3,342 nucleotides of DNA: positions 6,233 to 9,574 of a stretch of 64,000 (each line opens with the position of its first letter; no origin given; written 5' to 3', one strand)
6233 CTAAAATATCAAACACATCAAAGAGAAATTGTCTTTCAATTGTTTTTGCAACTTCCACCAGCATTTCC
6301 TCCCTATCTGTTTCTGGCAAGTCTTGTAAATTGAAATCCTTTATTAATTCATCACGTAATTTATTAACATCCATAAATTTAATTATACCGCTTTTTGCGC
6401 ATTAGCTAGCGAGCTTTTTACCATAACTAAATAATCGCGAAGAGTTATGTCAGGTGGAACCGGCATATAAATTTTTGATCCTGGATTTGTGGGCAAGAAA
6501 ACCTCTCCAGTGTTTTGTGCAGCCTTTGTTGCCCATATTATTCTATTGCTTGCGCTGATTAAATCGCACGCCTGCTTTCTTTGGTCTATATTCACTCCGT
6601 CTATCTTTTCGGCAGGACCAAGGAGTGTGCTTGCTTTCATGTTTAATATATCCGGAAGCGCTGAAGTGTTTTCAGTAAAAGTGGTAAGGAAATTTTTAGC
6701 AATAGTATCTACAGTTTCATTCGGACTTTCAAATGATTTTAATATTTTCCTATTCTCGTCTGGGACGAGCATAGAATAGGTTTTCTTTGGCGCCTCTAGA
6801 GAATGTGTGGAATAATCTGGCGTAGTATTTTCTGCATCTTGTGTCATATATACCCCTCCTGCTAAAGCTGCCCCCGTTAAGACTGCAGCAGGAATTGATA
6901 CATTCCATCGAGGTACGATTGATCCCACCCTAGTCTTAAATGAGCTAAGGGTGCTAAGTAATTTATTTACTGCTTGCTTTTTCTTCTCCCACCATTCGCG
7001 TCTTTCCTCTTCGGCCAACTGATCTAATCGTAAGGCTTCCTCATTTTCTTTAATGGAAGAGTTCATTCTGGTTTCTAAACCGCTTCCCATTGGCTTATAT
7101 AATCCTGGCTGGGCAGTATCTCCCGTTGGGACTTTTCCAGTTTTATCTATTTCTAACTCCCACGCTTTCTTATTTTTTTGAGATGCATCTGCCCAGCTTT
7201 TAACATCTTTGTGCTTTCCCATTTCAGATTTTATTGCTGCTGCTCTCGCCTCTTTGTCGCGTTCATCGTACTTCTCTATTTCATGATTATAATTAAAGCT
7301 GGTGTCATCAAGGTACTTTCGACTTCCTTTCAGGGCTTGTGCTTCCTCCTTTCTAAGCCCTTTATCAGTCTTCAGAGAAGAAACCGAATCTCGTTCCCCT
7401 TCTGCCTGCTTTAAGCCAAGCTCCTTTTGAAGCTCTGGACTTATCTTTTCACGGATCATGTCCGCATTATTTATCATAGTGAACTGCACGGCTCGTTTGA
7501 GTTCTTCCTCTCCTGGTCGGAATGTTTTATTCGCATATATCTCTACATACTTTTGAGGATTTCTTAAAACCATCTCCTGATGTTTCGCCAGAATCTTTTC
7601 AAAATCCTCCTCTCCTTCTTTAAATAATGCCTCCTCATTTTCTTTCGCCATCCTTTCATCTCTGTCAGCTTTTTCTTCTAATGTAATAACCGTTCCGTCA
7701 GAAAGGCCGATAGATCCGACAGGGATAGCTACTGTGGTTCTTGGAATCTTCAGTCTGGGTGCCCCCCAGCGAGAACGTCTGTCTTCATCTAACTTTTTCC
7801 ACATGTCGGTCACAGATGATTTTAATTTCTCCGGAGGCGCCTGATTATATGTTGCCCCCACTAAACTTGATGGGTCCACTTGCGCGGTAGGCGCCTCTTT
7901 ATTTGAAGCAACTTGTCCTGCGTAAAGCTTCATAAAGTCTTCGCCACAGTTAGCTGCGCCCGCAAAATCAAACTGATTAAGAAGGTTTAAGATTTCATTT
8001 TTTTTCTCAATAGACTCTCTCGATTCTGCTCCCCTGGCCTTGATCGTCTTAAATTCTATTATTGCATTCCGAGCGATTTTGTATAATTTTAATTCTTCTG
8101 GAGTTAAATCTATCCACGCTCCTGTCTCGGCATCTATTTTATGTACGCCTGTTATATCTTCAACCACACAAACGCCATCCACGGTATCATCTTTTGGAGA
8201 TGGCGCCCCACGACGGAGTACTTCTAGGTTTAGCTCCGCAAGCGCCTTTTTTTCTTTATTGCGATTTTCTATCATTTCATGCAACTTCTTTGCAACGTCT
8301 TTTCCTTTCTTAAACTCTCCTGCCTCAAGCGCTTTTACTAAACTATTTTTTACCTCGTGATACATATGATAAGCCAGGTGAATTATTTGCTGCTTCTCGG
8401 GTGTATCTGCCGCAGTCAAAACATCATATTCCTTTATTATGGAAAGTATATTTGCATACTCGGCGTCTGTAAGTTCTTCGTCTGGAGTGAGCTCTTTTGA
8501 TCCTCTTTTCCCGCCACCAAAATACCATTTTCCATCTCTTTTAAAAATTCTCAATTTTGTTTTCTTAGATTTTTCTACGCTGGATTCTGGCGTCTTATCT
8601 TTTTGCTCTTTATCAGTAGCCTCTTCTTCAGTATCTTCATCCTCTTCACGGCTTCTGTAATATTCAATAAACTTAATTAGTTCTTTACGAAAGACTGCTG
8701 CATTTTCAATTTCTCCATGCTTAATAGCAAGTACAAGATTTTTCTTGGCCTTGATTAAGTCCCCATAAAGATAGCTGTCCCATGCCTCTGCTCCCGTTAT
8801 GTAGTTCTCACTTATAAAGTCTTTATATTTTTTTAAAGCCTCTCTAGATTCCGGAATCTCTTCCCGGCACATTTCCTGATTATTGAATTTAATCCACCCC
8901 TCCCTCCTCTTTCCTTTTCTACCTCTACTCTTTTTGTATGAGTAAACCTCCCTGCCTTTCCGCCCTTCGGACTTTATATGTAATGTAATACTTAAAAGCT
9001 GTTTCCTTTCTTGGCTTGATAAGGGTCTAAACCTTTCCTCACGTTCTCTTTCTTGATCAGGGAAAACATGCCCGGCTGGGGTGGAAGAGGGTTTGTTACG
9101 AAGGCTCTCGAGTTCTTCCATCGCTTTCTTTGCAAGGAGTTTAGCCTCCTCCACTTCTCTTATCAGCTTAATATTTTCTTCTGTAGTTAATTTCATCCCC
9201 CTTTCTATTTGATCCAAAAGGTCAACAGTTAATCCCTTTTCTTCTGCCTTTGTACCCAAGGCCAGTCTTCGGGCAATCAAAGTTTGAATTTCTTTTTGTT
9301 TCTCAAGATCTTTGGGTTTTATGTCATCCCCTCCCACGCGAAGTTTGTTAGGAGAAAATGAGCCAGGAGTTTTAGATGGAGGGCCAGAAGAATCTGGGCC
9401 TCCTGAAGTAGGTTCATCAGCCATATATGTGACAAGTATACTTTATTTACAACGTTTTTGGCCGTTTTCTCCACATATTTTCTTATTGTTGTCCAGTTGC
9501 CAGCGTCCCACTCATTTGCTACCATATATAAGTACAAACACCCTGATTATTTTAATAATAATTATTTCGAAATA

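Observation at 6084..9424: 1013-aa hyper-charged single-pass membrane protein with a 96-aa acidic partner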

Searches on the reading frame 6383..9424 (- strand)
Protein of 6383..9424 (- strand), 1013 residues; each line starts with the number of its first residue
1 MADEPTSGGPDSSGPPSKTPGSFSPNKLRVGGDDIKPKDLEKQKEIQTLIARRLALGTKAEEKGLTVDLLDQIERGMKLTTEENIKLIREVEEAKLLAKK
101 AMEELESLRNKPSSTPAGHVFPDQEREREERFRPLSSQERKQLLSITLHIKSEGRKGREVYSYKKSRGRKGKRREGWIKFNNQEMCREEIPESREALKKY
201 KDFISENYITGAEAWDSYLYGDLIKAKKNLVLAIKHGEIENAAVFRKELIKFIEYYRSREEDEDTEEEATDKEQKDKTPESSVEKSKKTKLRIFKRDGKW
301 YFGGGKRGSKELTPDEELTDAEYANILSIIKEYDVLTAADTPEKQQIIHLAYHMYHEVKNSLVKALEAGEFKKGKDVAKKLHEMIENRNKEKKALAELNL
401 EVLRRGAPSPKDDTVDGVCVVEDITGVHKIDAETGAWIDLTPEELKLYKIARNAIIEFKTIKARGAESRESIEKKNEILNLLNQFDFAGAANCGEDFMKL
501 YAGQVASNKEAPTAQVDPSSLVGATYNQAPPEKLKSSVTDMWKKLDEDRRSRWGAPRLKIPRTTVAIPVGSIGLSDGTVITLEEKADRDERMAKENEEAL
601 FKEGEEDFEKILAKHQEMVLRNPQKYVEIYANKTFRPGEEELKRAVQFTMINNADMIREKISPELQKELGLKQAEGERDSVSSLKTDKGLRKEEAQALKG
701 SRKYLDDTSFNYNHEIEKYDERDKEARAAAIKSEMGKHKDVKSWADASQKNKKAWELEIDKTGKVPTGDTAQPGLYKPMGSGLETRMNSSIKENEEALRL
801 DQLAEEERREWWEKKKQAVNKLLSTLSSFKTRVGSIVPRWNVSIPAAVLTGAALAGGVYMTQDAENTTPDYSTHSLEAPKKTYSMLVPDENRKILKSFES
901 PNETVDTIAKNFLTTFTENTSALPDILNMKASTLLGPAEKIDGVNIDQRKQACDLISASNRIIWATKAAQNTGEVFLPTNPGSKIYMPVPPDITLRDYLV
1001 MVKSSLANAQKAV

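Call 3: search_protein_families(library=pfam, proteins=[window:6383-9424:-], max_evalue=1)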
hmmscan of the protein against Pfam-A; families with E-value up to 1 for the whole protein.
window:6383-9424:- (1013 aa): 1 family
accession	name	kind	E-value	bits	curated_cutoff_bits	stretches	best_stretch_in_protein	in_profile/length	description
PF10909.13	DUF2682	-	0.11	13.2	33.3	0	864-897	19-52/88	Protein of unknown function (DUF2682)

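Call 4: search_protein_families(library=ncbifam, proteins=[window:6383-9424:-], max_evalue=1)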
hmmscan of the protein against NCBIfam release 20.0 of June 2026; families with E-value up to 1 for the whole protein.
window:6383-9424:- (1013 aa): 0 families

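Call 5: search_protein_families(library=phrogs, proteins=[window:6383-9424:-], max_evalue=1)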
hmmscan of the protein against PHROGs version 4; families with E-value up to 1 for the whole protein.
window:6383-9424:- (1013 aa): 2 families
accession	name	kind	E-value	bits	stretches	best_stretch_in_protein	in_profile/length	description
phrog_22970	-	unknown function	0.26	12.7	0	225-249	37-61/84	-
phrog_5332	-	unknown function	0.41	11.1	0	732-809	32-109/215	-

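Call 7: find_homologous_proteins(query=window:6383-9424:-)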
Query window:6383-9424:- (1013 aa): 1 proteins with E <= 0.001 among 8000 candidates.
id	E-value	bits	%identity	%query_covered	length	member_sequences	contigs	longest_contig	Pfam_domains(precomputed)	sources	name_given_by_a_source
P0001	0.0e+0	2238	100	100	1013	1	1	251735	-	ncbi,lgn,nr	ncbi:MAG: hypothetical protein JWN37_163 [Candidatus Nomurabacteria bacterium]|nr:hypothetical prote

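Call 8: search_solved_structures(query=window:6383-9424:-, max_evalue=1)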
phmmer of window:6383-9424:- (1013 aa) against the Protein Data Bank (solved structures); distinct sequences matched with E-value up to 1: 0.
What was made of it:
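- Closest known: Bitopic morphogenetic landmark proteins. Different: No sequence or profile similarity (calls 3, 4, 8).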

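Call 21: search_protein_representatives(protein=window:6383-9424:-)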
Query: 1013 residues. Proteins with E-value up to 0.001 (for the whole library): 6; up to 1e-10: 3; up to 1e-30: 1. The best 6 are listed.
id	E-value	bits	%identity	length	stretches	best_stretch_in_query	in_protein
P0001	0.0e+00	2238.2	100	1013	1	1-1013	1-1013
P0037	4.9e-12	61.3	29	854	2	338-513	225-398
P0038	1.0e-10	56.9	28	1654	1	194-533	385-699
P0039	1.5e-08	49.7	28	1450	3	352-520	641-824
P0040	2.2e-06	42.5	31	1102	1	355-519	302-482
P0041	1.3e-04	36.7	25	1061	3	296-507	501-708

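Call 23: predict_structure(protein=window:6383-9424:-)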
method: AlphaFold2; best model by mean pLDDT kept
length: 1013 residues; sequences in the alignment: 1
mean_pLDDT: 43.3   pTM: 0.24
mean pLDDT of the five models: 43.3, 37.8, 35.0, 33.6, 30.0
residues with pLDDT >= 90: 0; 70-90: 30; 50-70: 207; < 50: 776
segments of 3 or more residues with pLDDT < 50: 1-9, 11-14, 16-35, 37-39, 45-47, 49-52, 54-57, 59-65, 67-73, 105-135, 137-224, 255-291, 304-308, 314-359, 384-386, 394-428, 430-438, 463-466, 483-542, 551-586, 673-690, 692-721, 727-789, 817-1013
pLDDT, mean of each block of 10 residues (from residue 1): 37 36 38 46 48 49 48 49 50 54 49 35 42 43 39 35 31 30 30 41 36 38 51 54 53 47 45 40 33 50 51 46 39 36 41 46 57 52 51 41 32 32 40 43 53 51 51 58 41 39 37 34 35 42 49 41 30 33 45 55 62 76 73 62 70 69 62 41 35 45 41 43 49 41 41 35 31 33 42 53 60 49 37 30 33 33 32 29 33 39 39 37 34 34 40 40 39 40 37 41 35 29
secondary structure, 60 per line:
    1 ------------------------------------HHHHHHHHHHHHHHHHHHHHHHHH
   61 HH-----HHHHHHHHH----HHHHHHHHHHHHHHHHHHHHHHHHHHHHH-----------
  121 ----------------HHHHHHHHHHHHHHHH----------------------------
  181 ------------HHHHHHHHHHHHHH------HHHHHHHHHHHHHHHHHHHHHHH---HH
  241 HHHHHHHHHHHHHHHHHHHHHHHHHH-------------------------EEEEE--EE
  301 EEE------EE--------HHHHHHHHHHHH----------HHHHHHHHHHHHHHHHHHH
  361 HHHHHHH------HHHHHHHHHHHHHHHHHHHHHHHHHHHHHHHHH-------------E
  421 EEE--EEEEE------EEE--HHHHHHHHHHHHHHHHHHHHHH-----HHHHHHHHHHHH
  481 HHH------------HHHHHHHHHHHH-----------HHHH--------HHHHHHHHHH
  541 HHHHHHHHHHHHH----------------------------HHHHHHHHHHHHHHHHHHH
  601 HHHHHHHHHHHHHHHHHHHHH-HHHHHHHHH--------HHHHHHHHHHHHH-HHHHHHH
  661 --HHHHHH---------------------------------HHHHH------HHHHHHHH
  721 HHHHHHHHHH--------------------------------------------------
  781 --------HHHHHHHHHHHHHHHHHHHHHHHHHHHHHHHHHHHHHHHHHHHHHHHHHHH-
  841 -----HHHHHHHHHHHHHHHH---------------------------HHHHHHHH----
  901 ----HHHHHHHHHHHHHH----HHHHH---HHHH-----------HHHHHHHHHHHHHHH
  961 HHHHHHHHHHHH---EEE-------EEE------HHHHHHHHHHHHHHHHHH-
elements in order (helices of 4 or more, strands of 3 or more residues): H37-62 H68-76 H81-109 H137-152 H193-206 H213-235 H239-266 E292-296 E299-303 H320-331 H342-367 H374-406 E420-423 E426-430 E437-439 H442-463 H469-483 H496-507 H519-522 H531-553 H582-621 H623-631 H640-652 H654-660 H663-668 H702-706 H713-730 H789-839 H846-861 H889-896 H905-918 H923-927 H931-934 H946-972 E976-978 E986-988 H995-1012

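Call 94: search_dna_similar(query=window:6383-9424:-, collection=phages, mode=protein, max_evalue=0.001, max_rows=10)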
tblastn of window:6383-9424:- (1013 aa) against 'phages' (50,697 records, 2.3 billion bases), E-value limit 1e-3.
No match.

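Call 102: search_protein_families(library=pfam, proteins=[P0038], max_evalue=0.01)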
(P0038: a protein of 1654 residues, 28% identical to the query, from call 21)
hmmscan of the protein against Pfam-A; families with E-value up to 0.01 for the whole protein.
P0038 (1654 aa): 0 families

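Call 103: search_protein_families(library=padloc, proteins=[window:6383-9424:-], max_evalue=0.1)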
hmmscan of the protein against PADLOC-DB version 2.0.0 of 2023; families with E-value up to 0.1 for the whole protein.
window:6383-9424:- (1013 aa): 0 families

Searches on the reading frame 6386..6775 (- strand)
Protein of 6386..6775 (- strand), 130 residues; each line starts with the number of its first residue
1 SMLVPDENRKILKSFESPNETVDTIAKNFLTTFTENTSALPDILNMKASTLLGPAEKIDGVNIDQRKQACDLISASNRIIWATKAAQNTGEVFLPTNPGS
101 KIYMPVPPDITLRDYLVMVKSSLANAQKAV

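Call 38: search_solved_structures(query=A3, max_evalue=10)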
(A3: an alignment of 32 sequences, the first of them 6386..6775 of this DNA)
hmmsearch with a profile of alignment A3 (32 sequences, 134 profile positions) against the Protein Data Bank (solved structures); distinct sequences matched with E-value up to 10: 7.
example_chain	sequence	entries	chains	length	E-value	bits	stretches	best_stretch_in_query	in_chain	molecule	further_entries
8w6e_A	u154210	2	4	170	0.0037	20.4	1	66-127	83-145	HBC599 in complex with wFAP1.1 | wFAP1.1 structure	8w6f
8eoz_B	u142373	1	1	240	0.011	18.8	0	78-129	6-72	C3HR3_4r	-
3wkr_C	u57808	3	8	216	0.024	17.8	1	49-89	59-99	Uncharacterized protein MJ1481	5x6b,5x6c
3wks_C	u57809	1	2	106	0.037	17.2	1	50-83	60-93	Uncharacterized protein MJ1481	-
9bh5_CW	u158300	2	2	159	0.042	17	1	45-101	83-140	Large ribosomal subunit protein eL24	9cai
1zor_A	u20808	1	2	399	0.061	16.5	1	72-124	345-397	isocitrate dehydrogenase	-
2vrz_A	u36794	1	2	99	0.46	13.7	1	49-125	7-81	VIRULENCE FACTOR ESXA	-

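Call 39: search_protein_families(library=pfam, alignment_id=A3, max_evalue=10)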
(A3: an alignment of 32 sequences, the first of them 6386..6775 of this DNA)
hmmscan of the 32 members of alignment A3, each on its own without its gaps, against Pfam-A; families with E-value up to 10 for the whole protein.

A. member 1, window:6386-6775:- (130 aa): 0 families

B. families by the number of members that match (of 32 scanned): 20 families
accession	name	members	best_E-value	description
PF19531.4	DUF6058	1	0.0011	Family of unknown function (DUF6058)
PF02991.22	ATG8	1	0.0033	Autophagy protein Atg8 ubiquitin like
PF18314.6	FAS_I_H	1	0.0075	Fatty acid synthase type I helical domain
PF09325.15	Vps5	1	0.012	Vps5 C terminal like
PF09989.15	DUF2229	1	0.017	CoA enzyme activase uncharacterised domain (DUF2229)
PF18298.6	NusG_add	1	0.019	NusG additional domain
PF00298.24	Ribosomal_L11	1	0.025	Ribosomal protein L11, RNA binding domain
PF22506.2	Cj1289-like_C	1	0.033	Cj1289-like, C-terminal domain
PF22306.1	PAV1-137_bromodom-like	1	0.043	PAV1-137, bromodomain-like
PF16290.10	DUF4936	1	0.046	Domain of unknown function (DUF4936)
PF09636.16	XkdW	1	0.1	XkdW protein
PF09431.15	SPIN90_LRD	1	0.12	SPIN90/Ldb17, leucine-rich domain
PF23116.1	HHD_RTEL1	1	0.12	RTEL1, HHD domain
PF23966.1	DUF7294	1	0.14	Domain of unknown function (DUF7294)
PF04399.18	Glutaredoxin2_C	1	0.16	Glutaredoxin 2, C terminal domain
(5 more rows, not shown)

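Call 40: find_homologous_proteins(query=A3, max_evalue=0.001)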
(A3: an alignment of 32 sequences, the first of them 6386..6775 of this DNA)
Query A3 (32 sequences): 1235 candidates shared short words with the query, none scored E <= 0.001.

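Call 50: predict_structure(alignment_id=A4)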
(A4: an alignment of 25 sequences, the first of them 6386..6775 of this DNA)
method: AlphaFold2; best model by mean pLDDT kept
length: 130 residues; sequences in the alignment: 25
mean_pLDDT: 85.2   pTM: 0.79
mean pLDDT of the five models: 85.2, 85.1, 83.7, 82.7, 82.1
residues with pLDDT >= 90: 73; 70-90: 37; 50-70: 18; < 50: 2
segments of 3 or more residues with pLDDT < 50: none
pLDDT, mean of each block of 10 residues (from residue 1): 77 95 95 84 94 85 92 92 76 55 73 97 90
secondary structure, 60 per line:
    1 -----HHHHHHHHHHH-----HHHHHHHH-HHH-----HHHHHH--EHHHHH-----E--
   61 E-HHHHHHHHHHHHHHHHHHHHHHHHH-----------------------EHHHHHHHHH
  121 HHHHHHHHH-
elements in order: H6-16 H22-29 H39-44 H48-52 H63-87 H112-129
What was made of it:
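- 6404..6751 (-): C-terminal helical domain, residues 892-1007. AF2 with a 25-sequence alignment gives pLDDT 85.2 and pTM 0.79 (call 50).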

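Call 53: fold_search(model_id=the predicted structure, library=pdb)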
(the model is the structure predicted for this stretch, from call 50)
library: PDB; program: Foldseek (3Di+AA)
matches with E <= 10: 90; with E <= 0.001: 0
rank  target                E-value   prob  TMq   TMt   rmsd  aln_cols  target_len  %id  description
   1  8ka6_A                2.1e+00  0.15  0.31  0.29  10.8       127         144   14  De novo design protein -NA7 (released 2024-08-07)
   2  9qu1_A                2.2e+00  0.04  0.20  0.14  17.2       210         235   17  Crystal structure of the human RalGAPA2 N-terminal domain with human kappaB-Ras1 (released 2025-07-16)
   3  3c98_B                2.5e+00  0.06  0.22  0.15  17.4       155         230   10  Revised structure of the munc18a-syntaxin1 complex (released 2008-03-25)
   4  8a7r_A                2.6e+00  0.04  0.20  0.12  14.2       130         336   14  PcIDS1_I420A in complex with Mg2+ and GPP (released 2023-05-31)
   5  8wd5_A                3.1e+00  0.03  0.19  0.10  14.5       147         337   12  Crystal structure of farnesyl diphosphate synthase FPPS1 from silkworm, Bombyx mori (released 2024-05-22)
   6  6t0j                  3.2e+00  0.06  0.24  0.09  13.4       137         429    9  Crystal structure of CYP124 in complex with SQ109 (released 2020-10-14)
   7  5yox_F                3.2e+00  0.04  0.22  0.18  12.0       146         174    9  HD domain-containing protein YGK1(YGL101W) (released 2018-11-21)
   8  1gbu_B                3.4e+00  0.03  0.17  0.16  14.8       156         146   10  DEOXY (BETA-(C93A,C112G)) HUMAN HEMOGLOBIN (released 1997-01-11)
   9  3rd3_A                3.6e+00  0.06  0.26  0.20  11.6       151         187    8  Structure of Pseudomonas aeruginosa transcriptional regulator PA2196 (released 2012-04-04)
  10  2wm4                  3.6e+00  0.04  0.22  0.09  13.8       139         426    7  X-ray structure of Mycobacterium tuberculosis cytochrome P450 CYP124 in complex with phytanic acid (released 2009-10-06)
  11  8whl_B                3.6e+00  0.04  0.18  0.14  13.9       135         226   16  Crystal structure of CLASP2 in complex with CENP-E (released 2024-08-28)
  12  6jx6_D                3.8e+00  0.04  0.25  0.23  17.4       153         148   16  Tetrameric form of Smac (released 2019-12-04)
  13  8ka6_B                4.0e+00  0.06  0.24  0.21  14.0       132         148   14  De novo design protein -NA7 (released 2024-08-07)
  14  4uds                  4.0e+00  0.06  0.27  0.20  11.1       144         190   14  Crystal structure of MbdR regulator from Azoarcus sp. CIB (released 2014-12-24)
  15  3nc5_B                4.0e+00  0.04  0.23  0.10  14.7       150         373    9  CYP134A1 structure with an open substrate binding loop (released 2010-08-11)
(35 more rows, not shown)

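Call 62: fold_search(model_id=the predicted structure, library=viral)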
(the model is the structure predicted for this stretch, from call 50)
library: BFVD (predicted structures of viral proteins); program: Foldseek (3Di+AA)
matches with E <= 10: 121; with E <= 0.001: 0
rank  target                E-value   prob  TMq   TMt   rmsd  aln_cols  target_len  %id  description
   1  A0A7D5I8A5            5.5e-01  0.13  0.24  0.19  12.7       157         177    8  (no name in the UniProt tables at hand)
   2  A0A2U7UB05            1.2e+00  0.08  0.21  0.14  16.9       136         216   12  Uncharacterized protein [Pandoravirus quercus]
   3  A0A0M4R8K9            1.3e+00  0.08  0.21  0.19  13.3       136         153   12  Truncated putative Bcl-2 protein [Vaccinia virus]
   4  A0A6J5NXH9            1.7e+00  0.04  0.18  0.14  16.5       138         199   12  DUF551 domain-containing protein [uncultured Caudovirales phage]
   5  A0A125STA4            1.8e+00  0.11  0.28  0.28  11.7       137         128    7  (no name in the UniProt tables at hand)
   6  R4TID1                2.0e+00  0.05  0.18  0.13  18.8       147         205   12  (no name in the UniProt tables at hand)
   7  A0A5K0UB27            2.1e+00  0.08  0.26  0.06  13.6       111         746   15  Uncharacterized protein [Yasminevirus sp. GU-2018]
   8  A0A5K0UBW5            2.1e+00  0.04  0.19  0.08  14.0       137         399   10  Uncharacterized protein [Yasminevirus sp. GU-2018]
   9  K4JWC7                2.2e+00  0.05  0.20  0.19  18.2       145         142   15  Uncharacterized protein [Caulobacter phage CcrColossus]
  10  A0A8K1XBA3            2.3e+00  0.04  0.18  0.04  14.1       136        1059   20  Uncharacterized protein (Fragment) [Hangzhou sesamia inferens carmotetravirus 1]
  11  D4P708                2.6e+00  0.06  0.25  0.22  16.0       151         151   16  (no name in the UniProt tables at hand)
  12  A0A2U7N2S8            3.2e+00  0.04  0.23  0.19  14.6       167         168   14  Uncharacterized protein [Pseudomonas phage PspYZU05]
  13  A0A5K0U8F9            3.3e+00  0.04  0.21  0.07  14.2       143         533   12  Uncharacterized protein [Yasminevirus sp. GU-2018]
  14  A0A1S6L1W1            3.3e+00  0.03  0.17  0.09  15.2       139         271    9  (no name in the UniProt tables at hand)
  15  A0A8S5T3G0            3.5e+00  0.08  0.28  0.23  12.2       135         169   12  Restriction alleviation protein [Siphoviridae sp. ctXYk3]
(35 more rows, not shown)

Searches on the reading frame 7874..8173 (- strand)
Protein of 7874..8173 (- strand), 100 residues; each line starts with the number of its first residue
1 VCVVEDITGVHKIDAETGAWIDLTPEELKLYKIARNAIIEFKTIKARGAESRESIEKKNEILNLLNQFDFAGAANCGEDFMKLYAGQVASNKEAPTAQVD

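Call 31: search_protein_families(library=pfam, alignment_id=A2, max_evalue=10)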
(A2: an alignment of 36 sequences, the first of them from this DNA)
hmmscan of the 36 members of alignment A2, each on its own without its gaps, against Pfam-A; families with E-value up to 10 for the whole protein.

A. member 1, seq(100 aa): 0 families

B. families by the number of members that match (of 36 scanned): 39 families (the first 25 are shown)
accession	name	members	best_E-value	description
PF08938.16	HBS1_N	1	0.00054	HBS1 N-terminus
PF22281.1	DUF6959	1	0.0016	Family of unknown function (DUF6959)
PF00439.30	Bromodomain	1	0.0032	Bromodomain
PF21418.3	LinB-like_C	1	0.0035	Lincosamide nucleotidyltransferase-like, C-terminal domain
PF05926.16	Phage_GPL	1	0.0065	Phage head completion protein (GPL)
PF21386.2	IntS11_C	1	0.0067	Integrator IntS11, C-terminal domain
PF22206.1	Cas_Csm6_6H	1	0.008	CRISPR-associated protein Csm6 6H domain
PF09325.15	Vps5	1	0.011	Vps5 C terminal like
PF19502.5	DUF6036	1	0.019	Nucleotidyltransferase of unknown function (DUF6036)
PF21769.2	vRNAP_dom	1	0.024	Virion DNA-directed RNA polymerase domain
PF23614.1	DUF7141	1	0.025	Domain of unknown function (DUF7141)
PF17146.10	PIN_6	1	0.033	PIN domain of ribonuclease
PF23912.1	DUF7254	1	0.035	Domain of unknown function (DUF7254)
PF24481.2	CT398_CC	1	0.037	CT398-like coiled coil hairpin domain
PF12959.12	DUF3848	1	0.042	Protein of unknown function (DUF3848)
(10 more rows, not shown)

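Call 32: search_solved_structures(query=A2, max_evalue=10)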
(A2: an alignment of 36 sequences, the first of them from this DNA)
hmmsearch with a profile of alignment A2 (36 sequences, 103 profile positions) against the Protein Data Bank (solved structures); distinct sequences matched with E-value up to 10: 18.
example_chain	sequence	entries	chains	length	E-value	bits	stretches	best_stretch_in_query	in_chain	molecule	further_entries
9r2b_B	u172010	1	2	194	0.014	18.6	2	53-97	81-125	de novo-designed alpha-helical barrel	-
6z35_A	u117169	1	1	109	0.016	18.4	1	28-95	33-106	Maquette 2-1ip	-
6xg8_A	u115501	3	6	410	0.045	17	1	59-93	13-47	Mutator family transposase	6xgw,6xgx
3gxq_A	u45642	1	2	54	0.12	15.6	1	59-89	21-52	Putative regulator of transfer genes ArtA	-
6kod_A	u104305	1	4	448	0.41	13.9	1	45-75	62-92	Pyridine nucleotide-disulphide oxidoreductase dimerisation region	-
6kgy_A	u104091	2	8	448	0.41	13.9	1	45-75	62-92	Pyridine nucleotide-disulphide oxidoreductase dimerisation region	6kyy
4v96_AA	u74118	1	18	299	0.43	13.8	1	5-77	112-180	ORF48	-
6kos_A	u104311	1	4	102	0.46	13.7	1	15-59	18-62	SUWA (Super WA20)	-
3i98_A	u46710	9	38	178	0.65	13.3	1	19-72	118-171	Th-IPP | Tt-IPPase | Inorganic pyrophosphatase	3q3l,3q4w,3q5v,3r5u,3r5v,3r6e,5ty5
3q46_A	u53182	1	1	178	0.67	13.2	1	19-72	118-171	Tt-IPPase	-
5ka6_A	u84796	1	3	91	0.68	13.2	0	29-55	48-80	Transmembrane protein gp41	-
2lm9_A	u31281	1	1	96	0.7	13.2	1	60-95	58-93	Blo t 21 allergen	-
2w2c_A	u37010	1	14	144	0.77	13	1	47-75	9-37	CALCIUM/CALMODULIN-DEPENDENT PROTEIN KINASE TYPE II DELTA CHAIN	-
1env_A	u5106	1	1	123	0.79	13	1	23-59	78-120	HIV-1 ENVELOPE PROTEIN CHIMERA CONSISTING OF A FRAGMENT OF GCN4 ZIPPER CLONED N-TERMINAL T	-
1ii8_A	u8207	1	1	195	0.86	12.9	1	17-93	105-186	Rad50 ABC-ATPase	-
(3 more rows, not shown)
